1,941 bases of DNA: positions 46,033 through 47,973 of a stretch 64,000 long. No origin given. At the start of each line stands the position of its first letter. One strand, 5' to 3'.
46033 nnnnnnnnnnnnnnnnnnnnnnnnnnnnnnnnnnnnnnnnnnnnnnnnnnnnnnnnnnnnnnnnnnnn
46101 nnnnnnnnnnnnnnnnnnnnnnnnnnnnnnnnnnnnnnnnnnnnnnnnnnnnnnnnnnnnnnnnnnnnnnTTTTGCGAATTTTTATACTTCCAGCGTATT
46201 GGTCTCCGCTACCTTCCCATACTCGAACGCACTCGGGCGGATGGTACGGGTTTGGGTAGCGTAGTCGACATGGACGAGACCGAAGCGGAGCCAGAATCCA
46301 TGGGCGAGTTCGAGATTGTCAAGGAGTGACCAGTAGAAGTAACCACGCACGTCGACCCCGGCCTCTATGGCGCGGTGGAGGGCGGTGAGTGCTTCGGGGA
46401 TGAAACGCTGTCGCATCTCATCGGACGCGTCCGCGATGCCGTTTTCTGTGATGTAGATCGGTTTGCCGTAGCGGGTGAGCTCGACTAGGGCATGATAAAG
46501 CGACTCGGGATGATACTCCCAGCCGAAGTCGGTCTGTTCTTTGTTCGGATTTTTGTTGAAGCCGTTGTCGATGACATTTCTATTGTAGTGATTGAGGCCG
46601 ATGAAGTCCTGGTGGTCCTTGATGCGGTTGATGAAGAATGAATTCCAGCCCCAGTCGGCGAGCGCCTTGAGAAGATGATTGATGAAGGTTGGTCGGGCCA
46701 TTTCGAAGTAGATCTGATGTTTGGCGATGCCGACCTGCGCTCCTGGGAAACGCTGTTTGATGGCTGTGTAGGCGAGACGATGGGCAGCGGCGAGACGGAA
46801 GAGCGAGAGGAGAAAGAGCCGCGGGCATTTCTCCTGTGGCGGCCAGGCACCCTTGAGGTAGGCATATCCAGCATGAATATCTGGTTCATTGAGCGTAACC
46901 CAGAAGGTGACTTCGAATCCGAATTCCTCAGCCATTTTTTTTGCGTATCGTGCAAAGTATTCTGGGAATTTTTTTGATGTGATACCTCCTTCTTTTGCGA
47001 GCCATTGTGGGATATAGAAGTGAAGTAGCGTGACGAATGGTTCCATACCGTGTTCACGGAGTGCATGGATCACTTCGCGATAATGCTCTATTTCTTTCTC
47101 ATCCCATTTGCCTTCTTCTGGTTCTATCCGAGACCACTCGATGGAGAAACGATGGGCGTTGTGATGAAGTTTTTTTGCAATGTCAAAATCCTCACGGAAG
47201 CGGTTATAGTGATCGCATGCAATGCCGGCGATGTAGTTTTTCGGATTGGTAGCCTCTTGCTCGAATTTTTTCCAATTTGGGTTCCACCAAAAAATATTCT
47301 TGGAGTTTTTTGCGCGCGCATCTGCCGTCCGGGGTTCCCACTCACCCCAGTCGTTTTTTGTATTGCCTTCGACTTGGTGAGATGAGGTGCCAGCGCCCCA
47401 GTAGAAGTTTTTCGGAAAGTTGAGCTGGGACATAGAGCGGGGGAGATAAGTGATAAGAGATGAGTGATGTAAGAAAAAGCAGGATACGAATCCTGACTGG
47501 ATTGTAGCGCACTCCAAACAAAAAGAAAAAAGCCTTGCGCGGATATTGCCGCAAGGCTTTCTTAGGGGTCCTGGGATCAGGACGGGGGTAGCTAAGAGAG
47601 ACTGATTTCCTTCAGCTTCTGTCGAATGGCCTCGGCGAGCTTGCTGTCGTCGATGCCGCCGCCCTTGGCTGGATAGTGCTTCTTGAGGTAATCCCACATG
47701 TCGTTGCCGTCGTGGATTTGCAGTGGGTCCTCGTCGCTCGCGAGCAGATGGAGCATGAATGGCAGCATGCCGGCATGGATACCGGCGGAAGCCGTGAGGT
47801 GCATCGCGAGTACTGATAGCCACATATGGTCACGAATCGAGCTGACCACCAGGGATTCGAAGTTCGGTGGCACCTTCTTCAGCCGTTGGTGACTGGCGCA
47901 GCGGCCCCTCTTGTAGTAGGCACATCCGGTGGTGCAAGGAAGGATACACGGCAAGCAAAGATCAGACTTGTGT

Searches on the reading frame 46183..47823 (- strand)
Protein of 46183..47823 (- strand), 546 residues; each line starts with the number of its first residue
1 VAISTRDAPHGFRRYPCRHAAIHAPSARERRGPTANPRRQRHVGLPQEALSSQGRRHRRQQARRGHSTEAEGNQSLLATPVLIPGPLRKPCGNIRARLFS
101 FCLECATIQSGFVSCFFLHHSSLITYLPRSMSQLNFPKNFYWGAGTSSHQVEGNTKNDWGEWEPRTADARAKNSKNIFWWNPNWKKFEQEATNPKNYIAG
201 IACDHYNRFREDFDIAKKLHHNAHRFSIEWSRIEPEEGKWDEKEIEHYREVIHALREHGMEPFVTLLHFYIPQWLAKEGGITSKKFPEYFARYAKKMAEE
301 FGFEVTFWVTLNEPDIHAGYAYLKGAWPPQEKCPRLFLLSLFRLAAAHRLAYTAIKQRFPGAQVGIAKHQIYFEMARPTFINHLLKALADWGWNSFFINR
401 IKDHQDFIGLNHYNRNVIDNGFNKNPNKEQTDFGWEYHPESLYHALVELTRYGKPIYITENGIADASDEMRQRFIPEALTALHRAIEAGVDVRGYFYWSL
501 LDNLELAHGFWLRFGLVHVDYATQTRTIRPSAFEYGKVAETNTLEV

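Call 86: search_protein_families(library=ncbifam, proteins=[window:46183-47823:-], max_evalue=0.00001)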
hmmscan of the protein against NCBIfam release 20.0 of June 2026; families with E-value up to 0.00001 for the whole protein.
window:46183-47823:- (546 aa): 8 families
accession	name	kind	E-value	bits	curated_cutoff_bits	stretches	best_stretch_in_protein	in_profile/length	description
TIGR03356.1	BGL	equivalog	2.6e-86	290.2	478.5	2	136-398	1-246/427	GH1 family beta-glucosidase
NF010036.0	PRK13511.1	subfamily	8.2e-60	202.7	610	2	135-366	4-214/469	6-phospho-beta-galactosidase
NF041004.1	Beta_gal_BgaS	equivalog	2.6e-54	184.5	475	1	241-543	124-467/479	beta-galactosidase BgaS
TIGR01233.1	lacG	equivalog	4.7e-46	157.6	561.2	2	136-333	4-179/472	6-phospho-beta-galactosidase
NF007356.0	PRK09852.1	subfamily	3.5e-34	118.3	623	2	135-316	3-183/474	6-phospho-beta-glucosidase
NF011589.0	PRK15014.1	subfamily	1.4e-28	100.4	686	2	131-313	1-178/477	6-phospho-beta-glucosidase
NF007158.0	PRK09593.1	subfamily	1.8e-28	99.5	639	2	133-316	3-185/478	6-phospho-beta-glucosidase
NF007154.0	PRK09589.1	subfamily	3e-26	92.2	624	1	135-320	3-183/476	6-phospho-beta-glucosidase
